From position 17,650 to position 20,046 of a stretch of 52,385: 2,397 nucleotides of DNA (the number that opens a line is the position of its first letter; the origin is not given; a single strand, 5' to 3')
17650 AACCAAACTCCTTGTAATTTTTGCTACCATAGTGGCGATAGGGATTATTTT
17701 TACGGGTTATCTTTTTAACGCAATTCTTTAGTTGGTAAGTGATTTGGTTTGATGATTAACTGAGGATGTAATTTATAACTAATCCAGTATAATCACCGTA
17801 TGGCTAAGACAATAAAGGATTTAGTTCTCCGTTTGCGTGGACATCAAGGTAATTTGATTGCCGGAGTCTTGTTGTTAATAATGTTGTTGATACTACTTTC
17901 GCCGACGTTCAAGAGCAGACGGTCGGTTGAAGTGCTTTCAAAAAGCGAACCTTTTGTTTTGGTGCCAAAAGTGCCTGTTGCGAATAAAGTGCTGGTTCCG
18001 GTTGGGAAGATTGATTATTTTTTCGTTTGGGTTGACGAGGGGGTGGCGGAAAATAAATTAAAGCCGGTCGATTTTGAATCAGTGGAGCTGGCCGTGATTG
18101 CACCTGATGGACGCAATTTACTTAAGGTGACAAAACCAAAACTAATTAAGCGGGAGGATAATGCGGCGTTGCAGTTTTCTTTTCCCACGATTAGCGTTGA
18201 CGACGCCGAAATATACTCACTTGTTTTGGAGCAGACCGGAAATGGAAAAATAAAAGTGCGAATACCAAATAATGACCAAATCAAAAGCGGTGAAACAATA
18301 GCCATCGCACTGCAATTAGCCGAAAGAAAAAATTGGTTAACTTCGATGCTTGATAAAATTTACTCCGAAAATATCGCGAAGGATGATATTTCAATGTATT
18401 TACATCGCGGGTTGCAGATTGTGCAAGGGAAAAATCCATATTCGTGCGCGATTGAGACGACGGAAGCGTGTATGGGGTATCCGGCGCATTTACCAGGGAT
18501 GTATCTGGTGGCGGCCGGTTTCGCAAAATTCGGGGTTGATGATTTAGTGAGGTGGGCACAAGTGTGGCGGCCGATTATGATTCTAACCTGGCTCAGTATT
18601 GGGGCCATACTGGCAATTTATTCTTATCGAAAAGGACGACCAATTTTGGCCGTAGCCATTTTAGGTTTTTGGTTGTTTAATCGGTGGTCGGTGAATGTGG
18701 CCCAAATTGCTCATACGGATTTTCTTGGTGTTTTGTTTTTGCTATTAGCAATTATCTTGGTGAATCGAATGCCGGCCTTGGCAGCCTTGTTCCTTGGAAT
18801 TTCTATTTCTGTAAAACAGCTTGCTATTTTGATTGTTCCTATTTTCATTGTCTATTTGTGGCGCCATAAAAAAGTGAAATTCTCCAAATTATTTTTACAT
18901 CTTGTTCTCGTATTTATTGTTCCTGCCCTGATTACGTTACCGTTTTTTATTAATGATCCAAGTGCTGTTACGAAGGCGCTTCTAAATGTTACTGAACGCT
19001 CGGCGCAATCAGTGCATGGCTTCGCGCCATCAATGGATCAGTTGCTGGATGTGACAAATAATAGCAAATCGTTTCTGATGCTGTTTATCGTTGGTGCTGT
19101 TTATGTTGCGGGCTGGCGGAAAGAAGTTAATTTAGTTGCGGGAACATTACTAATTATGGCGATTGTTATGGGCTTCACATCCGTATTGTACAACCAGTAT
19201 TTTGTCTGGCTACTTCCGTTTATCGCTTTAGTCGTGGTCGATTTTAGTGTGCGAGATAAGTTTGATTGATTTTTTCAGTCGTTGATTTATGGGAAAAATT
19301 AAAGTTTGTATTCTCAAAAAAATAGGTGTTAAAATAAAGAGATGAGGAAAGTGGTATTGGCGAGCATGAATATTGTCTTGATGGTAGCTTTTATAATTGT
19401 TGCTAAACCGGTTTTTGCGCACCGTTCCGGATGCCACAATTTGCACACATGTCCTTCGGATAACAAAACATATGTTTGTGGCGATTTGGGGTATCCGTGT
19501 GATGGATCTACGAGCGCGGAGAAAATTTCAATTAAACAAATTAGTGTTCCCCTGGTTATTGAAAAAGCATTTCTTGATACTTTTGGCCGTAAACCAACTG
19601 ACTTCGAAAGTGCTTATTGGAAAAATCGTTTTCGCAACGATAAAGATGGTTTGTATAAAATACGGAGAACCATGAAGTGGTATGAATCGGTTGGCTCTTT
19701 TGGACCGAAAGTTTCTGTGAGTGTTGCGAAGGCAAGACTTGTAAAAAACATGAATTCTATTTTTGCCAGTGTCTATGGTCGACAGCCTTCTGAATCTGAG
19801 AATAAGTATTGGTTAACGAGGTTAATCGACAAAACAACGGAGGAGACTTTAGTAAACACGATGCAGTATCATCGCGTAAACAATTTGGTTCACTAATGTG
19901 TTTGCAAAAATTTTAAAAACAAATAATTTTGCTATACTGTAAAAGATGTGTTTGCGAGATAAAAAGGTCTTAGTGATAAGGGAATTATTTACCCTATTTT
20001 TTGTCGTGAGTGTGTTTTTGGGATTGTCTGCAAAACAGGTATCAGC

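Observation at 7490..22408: Two paralogous giant Ig-repeat surface proteins with different N-terminal sensor or adhesion domains and a shared C-terminal module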

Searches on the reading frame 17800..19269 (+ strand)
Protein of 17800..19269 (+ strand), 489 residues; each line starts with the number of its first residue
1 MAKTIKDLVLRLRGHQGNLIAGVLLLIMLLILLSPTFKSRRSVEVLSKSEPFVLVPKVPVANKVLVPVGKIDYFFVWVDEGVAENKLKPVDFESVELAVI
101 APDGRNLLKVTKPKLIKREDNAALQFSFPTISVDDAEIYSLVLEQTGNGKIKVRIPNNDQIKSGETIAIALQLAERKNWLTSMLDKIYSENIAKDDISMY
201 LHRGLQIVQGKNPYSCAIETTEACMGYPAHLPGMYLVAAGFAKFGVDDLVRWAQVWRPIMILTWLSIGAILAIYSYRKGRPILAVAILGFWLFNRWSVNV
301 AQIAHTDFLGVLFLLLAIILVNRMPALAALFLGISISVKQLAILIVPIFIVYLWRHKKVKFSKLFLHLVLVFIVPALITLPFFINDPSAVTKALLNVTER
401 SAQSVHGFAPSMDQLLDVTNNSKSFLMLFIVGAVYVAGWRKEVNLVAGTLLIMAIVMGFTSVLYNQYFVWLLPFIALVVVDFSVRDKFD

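Call 4: search_protein_families(library=pfam, proteins=[window:17800-19269:+], max_evalue=0.01)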
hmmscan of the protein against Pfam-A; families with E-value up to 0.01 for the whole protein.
window:17800-19269:+ (489 aa): 0 families

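Call 18: search_protein_families(library=pfam, proteins=[window:17800-19269:+], max_evalue=10)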
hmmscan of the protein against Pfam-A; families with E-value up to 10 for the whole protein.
window:17800-19269:+ (489 aa): 2 families
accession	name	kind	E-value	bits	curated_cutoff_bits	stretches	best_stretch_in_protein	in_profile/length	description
PF05007.19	Mannosyl_trans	-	0.04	14.3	23.4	1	309-483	11-201/259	Mannosyltransferase (PIG-M)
PF05814.16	Ac76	-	0.057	13.9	22.5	1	344-418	6-79/83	Orf76 (Ac76)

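Call 19: list_cluster_members(proteins=[P0001, P0002, P0007, window:17800-19269:+, window:12261-13361:+, window:19342-19896:+, window:10326-11729:-])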
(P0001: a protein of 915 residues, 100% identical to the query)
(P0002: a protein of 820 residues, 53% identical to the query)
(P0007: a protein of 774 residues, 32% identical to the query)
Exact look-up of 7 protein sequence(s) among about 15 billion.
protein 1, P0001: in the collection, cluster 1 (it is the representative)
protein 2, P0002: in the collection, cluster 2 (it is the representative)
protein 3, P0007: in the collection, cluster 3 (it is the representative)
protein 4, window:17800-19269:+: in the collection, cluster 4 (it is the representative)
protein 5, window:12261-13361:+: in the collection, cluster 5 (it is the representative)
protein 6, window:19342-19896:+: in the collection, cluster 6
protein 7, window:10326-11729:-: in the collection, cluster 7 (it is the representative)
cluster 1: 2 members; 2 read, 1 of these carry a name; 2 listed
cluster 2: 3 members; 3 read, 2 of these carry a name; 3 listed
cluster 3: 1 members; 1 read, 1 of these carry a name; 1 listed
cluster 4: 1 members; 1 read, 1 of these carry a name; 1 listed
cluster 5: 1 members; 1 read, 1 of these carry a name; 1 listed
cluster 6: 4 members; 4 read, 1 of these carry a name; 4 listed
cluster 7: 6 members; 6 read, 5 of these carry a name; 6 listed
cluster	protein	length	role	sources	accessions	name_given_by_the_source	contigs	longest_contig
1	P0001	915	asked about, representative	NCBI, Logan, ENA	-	-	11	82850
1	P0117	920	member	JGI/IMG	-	methionine-rich copper-binding protein CopC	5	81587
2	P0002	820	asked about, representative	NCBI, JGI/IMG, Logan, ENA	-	hypothetical protein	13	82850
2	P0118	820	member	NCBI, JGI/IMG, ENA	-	hypothetical protein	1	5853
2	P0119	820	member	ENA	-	-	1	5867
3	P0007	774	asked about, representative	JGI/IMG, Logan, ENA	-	methionine-rich copper-binding protein CopC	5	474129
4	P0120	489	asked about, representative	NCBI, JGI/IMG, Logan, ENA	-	hypothetical protein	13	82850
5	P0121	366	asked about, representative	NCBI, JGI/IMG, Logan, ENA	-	ribosome biogenesis GTPase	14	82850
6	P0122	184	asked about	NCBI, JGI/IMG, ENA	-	hypothetical protein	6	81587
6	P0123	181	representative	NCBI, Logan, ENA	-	-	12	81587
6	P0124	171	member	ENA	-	-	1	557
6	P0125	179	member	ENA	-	-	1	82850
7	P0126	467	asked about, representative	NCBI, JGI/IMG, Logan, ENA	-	hypothetical protein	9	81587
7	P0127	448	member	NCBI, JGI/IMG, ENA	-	hypothetical protein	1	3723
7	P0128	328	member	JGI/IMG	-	hypothetical protein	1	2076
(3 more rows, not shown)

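Call 22: search_protein_families(library=ncbifam, proteins=[window:17800-19269:+], max_evalue=0.1)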
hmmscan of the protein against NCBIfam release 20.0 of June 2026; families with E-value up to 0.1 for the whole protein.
window:17800-19269:+ (489 aa): 0 families

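Call 46: find_homologous_proteins(query=window:17800-19269:+, max_evalue=0.001)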
Query window:17800-19269:+ (489 aa): 22 proteins with E <= 0.001 among 8000 candidates.
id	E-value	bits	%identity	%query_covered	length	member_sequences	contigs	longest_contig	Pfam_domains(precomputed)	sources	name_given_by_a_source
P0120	0.0e+0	1066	100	100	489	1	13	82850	-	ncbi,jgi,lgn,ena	jgi:hypothetical protein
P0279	1.0e-160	554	51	97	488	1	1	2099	PF05208.20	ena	-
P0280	7.9e-159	547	51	100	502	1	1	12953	-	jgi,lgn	jgi:hypothetical protein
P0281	2.5e-147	509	49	96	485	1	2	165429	PF05208.20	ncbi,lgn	-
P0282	2.8e-145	503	49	93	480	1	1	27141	PF05208.20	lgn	-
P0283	7.0e-143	495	48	91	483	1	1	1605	-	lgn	-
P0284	3.9e-142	492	49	96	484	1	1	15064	PF05208.20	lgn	-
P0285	2.0e-137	477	47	97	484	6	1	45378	-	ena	-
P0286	1.5e-135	471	48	92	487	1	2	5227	-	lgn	-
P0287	2.5e-133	463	48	92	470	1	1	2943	-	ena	-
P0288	1.0e-129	451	46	92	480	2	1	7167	PF05208.20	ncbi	-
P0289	5.8e-129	449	45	95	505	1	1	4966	PF05208.20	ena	-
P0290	7.5e-128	445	43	98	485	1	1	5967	-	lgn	-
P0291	6.7e-127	442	45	91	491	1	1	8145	-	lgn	-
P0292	3.8e-125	436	44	92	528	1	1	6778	-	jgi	-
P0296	1.6e-100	355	39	91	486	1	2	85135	-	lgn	-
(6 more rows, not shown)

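Call 49: search_protein_families(library=pfam, alignment_id=A4, max_evalue=0.1)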
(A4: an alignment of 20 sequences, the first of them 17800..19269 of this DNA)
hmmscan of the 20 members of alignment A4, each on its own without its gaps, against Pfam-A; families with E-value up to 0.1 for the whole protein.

A. member 1, window:17800-19269:+ (489 aa): 2 families
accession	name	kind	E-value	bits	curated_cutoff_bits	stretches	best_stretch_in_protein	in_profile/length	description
PF05007.19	Mannosyl_trans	-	0.04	14.3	23.4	0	309-483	11-201/259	Mannosyltransferase (PIG-M)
PF05814.16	Ac76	-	0.057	13.9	22.5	1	344-418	6-79/83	Orf76 (Ac76)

B. families by the number of members that match (of 20 scanned): 8 families
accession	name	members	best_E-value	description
PF05208.19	ALG3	17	3.7e-09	ALG3 protein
PF05007.19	Mannosyl_trans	11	4.8e-05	Mannosyltransferase (PIG-M)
PF03155.21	Alg6_Alg8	4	3.5e-05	ALG6, ALG8 glycosyltransferase family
PF09594.16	GT87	4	9.5e-05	Glycosyltransferase family 87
PF17608.7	DUF5504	1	0.016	Family of unknown function (DUF5504)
PF18705.7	DUF5643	1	0.017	Family of unknown function (DUF5643)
PF10710.14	DUF2512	1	0.054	Protein of unknown function (DUF2512)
PF05814.16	Ac76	1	0.057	Orf76 (Ac76)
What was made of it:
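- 17800..19269 (+): Neighbour, not shown to be linked to A/B: GT-C-fold membrane protein (489 aa) with an extracytoplasmic beta-sandwich after TM1. 17 of 20 family members hit ALG3 (best E 3.7e-9), 11 hit PIG-M, 4 hit ALG6/8 and 4 hit GT87 (call 49).
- On GT-C fold glycosyltransferases, for 17800-19269: The family hits ALG3 (17 of 20 members, best E 3.7e-9), PIG-M (11 of 20), ALG6/8 (4) and GT87 (4) (call 49).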

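Call 50: find_encoding_contigs(protein=P0285, flank=6000, max_places=2)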
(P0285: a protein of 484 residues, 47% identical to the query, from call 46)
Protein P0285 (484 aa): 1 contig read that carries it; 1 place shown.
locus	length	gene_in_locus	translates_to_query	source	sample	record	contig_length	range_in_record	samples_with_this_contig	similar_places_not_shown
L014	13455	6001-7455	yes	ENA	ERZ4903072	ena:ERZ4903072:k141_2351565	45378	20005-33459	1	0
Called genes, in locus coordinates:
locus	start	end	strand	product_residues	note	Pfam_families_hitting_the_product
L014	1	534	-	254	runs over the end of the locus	-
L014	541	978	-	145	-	-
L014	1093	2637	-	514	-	-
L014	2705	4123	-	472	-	-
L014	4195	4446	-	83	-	-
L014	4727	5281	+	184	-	-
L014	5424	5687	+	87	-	-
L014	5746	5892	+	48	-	-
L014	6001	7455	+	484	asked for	-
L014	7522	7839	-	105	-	-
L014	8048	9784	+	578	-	PF00664:ABC_membrane, PF02463:SMC_N (weak), PF00005:ABC_tran, PF13304:AAA_21 (faint)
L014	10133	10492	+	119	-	-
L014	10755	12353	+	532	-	-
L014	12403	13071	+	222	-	-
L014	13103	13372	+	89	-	-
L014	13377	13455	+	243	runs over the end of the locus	-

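Call 51: find_encoding_contigs(protein=P0296, flank=6000, max_places=2)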
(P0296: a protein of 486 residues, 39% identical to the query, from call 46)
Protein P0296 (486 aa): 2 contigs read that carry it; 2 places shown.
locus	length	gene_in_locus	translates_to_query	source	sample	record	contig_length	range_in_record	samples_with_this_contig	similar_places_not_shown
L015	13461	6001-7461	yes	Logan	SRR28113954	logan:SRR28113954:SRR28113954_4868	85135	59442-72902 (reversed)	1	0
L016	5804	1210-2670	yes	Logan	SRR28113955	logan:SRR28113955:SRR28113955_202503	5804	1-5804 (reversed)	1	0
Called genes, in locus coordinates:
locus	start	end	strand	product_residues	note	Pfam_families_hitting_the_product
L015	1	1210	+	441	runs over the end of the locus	PF04851:ResIII (weak), PF00270:DEAD, PF00271:Helicase_C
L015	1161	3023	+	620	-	PF00009:GTP_EFTU, PF01926:MMR_HSR1 (weak), PF22042:EF-G_D2 (weak), PF03144:GTP_EFTU_D2, PF00679:EFG_C, PF21018:BipA_C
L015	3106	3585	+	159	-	-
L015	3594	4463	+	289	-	PF02424:ApbE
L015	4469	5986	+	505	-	PF00970:FAD_binding_6 (weak), PF00175:NAD_binding_1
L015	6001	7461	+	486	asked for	-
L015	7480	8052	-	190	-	PF01551:Peptidase_M23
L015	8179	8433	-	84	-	PF02201:SWIB, PF26291:SWIB_eIF2D (weak)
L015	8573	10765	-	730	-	-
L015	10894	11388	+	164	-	-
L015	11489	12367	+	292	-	PF17773:UPF0176_N, PF00581:Rhodanese, PF12368:Rhodanese_C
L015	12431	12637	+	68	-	PF12844:HTH_19 (weak), PF01381:HTH_3, PF13560:HTH_31 (faint)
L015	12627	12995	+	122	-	-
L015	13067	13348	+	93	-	-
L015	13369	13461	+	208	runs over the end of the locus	PF00085:Thioredoxin, PF00578:AhpC-TSA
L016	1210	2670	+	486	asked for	-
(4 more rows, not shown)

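Call 52: find_encoding_contigs(protein=P0282, flank=6000, max_places=2)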
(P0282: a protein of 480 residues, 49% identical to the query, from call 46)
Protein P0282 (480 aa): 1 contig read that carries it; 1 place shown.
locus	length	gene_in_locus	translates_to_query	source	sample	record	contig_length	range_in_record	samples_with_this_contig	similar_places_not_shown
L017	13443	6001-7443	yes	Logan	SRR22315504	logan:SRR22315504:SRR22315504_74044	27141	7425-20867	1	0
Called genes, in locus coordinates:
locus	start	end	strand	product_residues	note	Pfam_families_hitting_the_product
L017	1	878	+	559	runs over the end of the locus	PF20703:nSTAND1 (faint), PF00158:Sigma54_activat (faint), PF13191:AAA_16 (weak), PF17871:AAA_lid_9, PF07724:AAA_2, PF00004:AAA, PF07728:AAA_5 (weak), PF10431:ClpB_D2-small, +5 more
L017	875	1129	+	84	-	-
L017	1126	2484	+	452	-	PF10412:TrwB_AAD_bind (faint), PF12696:TraG-D_C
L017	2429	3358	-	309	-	PF00535:Glycos_transf_2, PF10111:Glyco_tranf_2_2, PF13641:Glyco_tranf_2_3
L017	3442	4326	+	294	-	PF01545:Cation_efflux, PF16916:ZT_dimer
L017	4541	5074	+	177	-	PF04193:PQ-loop (weak)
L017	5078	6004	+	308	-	PF03741:TerC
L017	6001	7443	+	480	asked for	PF05208:ALG3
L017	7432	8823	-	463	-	-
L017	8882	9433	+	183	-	-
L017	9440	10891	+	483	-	PF03435:Sacchrp_dh_NADP, PF16653:Sacchrp_dh_C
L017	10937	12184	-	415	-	PF01966:HD (weak), PF19276:HD_assoc_2 (weak)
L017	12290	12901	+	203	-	PF00160:Pro_isomerase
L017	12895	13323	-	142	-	PF18914:DUF5666 (weak)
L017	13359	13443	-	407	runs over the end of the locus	PF12704:MacB_PCD, PF02687:FtsX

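Call 59: predict_structure(alignment_id=A4)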
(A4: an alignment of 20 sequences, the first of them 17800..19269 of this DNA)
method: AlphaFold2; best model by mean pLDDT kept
length: 489 residues; sequences in the alignment: 20
mean_pLDDT: 86.8   pTM: 0.81
mean pLDDT of the five models: 86.8, 86.8, 86.5, 85.5, 78.4
residues with pLDDT >= 90: 264; 70-90: 175; 50-70: 38; < 50: 12
segments of 3 or more residues with pLDDT < 50: 402-405, 486-489
pLDDT, mean of each block of 10 residues (from residue 1): 80 82 92 89 84 90 93 93 81 93 92 87 93 92 91 91 92 92 83 73 90 78 55 89 91 89 95 93 92 86 88 97 97 94 95 95 97 95 90 72 52 68 85 97 95 88 75 92 53
secondary structure, 60 per line:
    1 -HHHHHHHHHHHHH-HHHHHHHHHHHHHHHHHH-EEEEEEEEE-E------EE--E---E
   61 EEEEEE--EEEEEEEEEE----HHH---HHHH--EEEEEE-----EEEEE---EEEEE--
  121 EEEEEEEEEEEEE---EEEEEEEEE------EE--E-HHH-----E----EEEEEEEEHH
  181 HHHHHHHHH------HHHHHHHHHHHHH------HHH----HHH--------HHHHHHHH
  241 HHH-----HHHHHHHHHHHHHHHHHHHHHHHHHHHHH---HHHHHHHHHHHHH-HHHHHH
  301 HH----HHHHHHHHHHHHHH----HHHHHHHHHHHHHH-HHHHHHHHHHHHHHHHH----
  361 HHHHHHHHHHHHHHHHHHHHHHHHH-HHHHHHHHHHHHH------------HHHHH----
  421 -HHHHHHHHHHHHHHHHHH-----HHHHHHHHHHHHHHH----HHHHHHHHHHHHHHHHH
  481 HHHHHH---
elements in order: H2-14 H16-33 E35-43 E60-66 E69-78 H89-92 E95-100 E106-110 E114-118 E121-133 E137-145 E171-178 H179-189 H196-208 H233-243 H249-277 H281-293 H295-302 H307-320 H325-338 H340-356 H361-385 H387-399 H412-416 H422-439 H445-459 H464-486
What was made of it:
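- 17800..19269 (+): AF2 pLDDT 86.8 (call 59).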

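Call 61: fold_search(model_id=the predicted structure, library=pdb)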
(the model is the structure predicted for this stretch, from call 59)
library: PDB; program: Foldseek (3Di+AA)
matches with E <= 10: 1161; with E <= 0.001: 1
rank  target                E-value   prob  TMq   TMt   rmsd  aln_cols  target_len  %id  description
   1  9wno_A                2.9e-04  1.00  0.48  0.56   4.5       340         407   17  Cryo-EM structure of Candida glabrata GPI mannosyltransferase I bound to Dol-P-Man (released 2025-12-03)
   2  9s6r_A                2.9e-03  1.00  0.48  0.60   4.6       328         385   16  Ternary cryo-EM structure of yeast ALG3 with Dol25-PP-GlcNAc2Man5, Dol25-P-Man, and Fab (released 2026-03-18)
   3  8imx_U                3.0e-03  1.00  0.42  0.48   6.0       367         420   12  Cryo-EM structure of GPI-T with a chimeric GPI-anchored protein (released 2023-08-16)
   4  9dm7_A                3.3e-03  1.00  0.37  0.47   7.4       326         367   12  mannosyltransferase PimE in complex with Fab_E6 (released 2025-06-25)
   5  6x0o                  6.3e-03  0.69  0.21  0.12  24.8       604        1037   12  Single-Particle Cryo-EM Structure of Arabinosyltransferase EmbB from Mycobacterium smegmatis (released 2020-06-10)
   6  6s04_B                7.2e-03  1.00  0.15  0.15   5.0       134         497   15  Crystal structure of an inverting family GH156 exosialidase from uncultured bacterium pG7 in complex with N-glycolylne (released 2019-11-06)
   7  7rrm_A                7.6e-03  1.00  0.15  0.58   6.9       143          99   11  Structure of the human TMED1 (p24gamma1) Golgi dynamics Domain (released 2021-10-20)
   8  9dm5                  9.5e-03  1.00  0.40  0.50   6.8       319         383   12  Product-Bound mannosyltransferase PimE (released 2025-06-25)
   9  5f15                  1.1e-02  1.00  0.34  0.31   9.6       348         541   14  Crystal Structure of ArnT from Cupriavidus metallidurans bound to Undecaprenyl phosphate (released 2016-02-17)
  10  9euj_G                2.6e-02  1.00  0.22  0.14   5.8       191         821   10  Cryo-EM structure of Staphylococcus aureus bacteriophage phi812 baseplate in the post-contraction state - sheath initi (released 2025-04-09)
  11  9eui_Q                2.6e-02  1.00  0.20  0.11   7.8       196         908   10  Cryo-EM structure of Staphylococcus aureus bacteriophage phi812 baseplate in the post-contraction state - complete (released 2025-04-09)
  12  1uxx_X                3.8e-02  0.99  0.14  0.45  10.3       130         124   11  CBM6ct from Clostridium thermocellum in complex with xylopentaose (released 2004-03-11)
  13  6wpx_A                3.8e-02  0.99  0.14  0.15   6.7       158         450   10  Crystal structure of Bacillus licheniformis lipase BlEst2 in propetide form (released 2021-06-09)
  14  6wpx_B                4.0e-02  0.98  0.15  0.16   6.8       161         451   10  Crystal structure of Bacillus licheniformis lipase BlEst2 in propetide form (released 2021-06-09)
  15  5ezm                  4.8e-02  1.00  0.39  0.36   8.5       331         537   15  Crystal Structure of ArnT from Cupriavidus metallidurans in the apo state (released 2016-02-17)
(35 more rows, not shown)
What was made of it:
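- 17800..19269 (+): Best Foldseek matches are GPI mannosyltransferase I, ALG3, PIG-U and PimE (call 61).
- On GT-C fold glycosyltransferases, for 17800-19269: The AF2 model (pLDDT 86.8) matches GPI mannosyltransferase I 9wno (E 2.9e-4, TM-score 0.56 on the target), ALG3 9s6r, PimE 9dm7 and ArnT (calls 59, 61).
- Checked: 'GT-C-like' for 17800-19269 is supported (calls 49, 59, 61).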

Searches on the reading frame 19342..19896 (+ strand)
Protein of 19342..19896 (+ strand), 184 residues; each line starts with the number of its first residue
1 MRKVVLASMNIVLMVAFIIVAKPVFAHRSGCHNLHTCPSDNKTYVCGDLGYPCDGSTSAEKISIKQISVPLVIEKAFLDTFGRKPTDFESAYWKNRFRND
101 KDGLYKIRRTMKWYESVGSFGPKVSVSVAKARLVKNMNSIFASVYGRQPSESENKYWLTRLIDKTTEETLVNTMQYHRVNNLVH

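Call 4: search_protein_families(library=pfam, proteins=[window:19342-19896:+], max_evalue=0.01)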
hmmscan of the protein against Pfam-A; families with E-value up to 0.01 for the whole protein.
window:19342-19896:+ (184 aa): 1 family
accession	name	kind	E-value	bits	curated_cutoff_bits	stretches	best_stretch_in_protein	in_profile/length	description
PF13946.11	DUF4214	-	0.0089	16.5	23.2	0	138-170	25-58/72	Domain of unknown function (DUF4214)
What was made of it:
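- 19342..19896 (+): Neighbour: 184-aa secreted protein with a Cys-rich N-terminus and a DUF4214-like C-terminus. It travels with the GT-C gene. DUF4214 E 0.0089, below the cut-off (call 4).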

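Call 18: search_protein_families(library=pfam, proteins=[window:19342-19896:+], max_evalue=10)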
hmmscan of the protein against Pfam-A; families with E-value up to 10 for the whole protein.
window:19342-19896:+ (184 aa): 1 family
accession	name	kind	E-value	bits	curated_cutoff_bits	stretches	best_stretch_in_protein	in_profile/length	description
PF13946.11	DUF4214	-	0.0089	16.5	23.2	1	138-170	25-58/72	Domain of unknown function (DUF4214)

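Call 22: search_protein_families(library=ncbifam, proteins=[window:19342-19896:+], max_evalue=0.1)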
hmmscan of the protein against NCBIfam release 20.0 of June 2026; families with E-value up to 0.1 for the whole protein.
window:19342-19896:+ (184 aa): 0 families
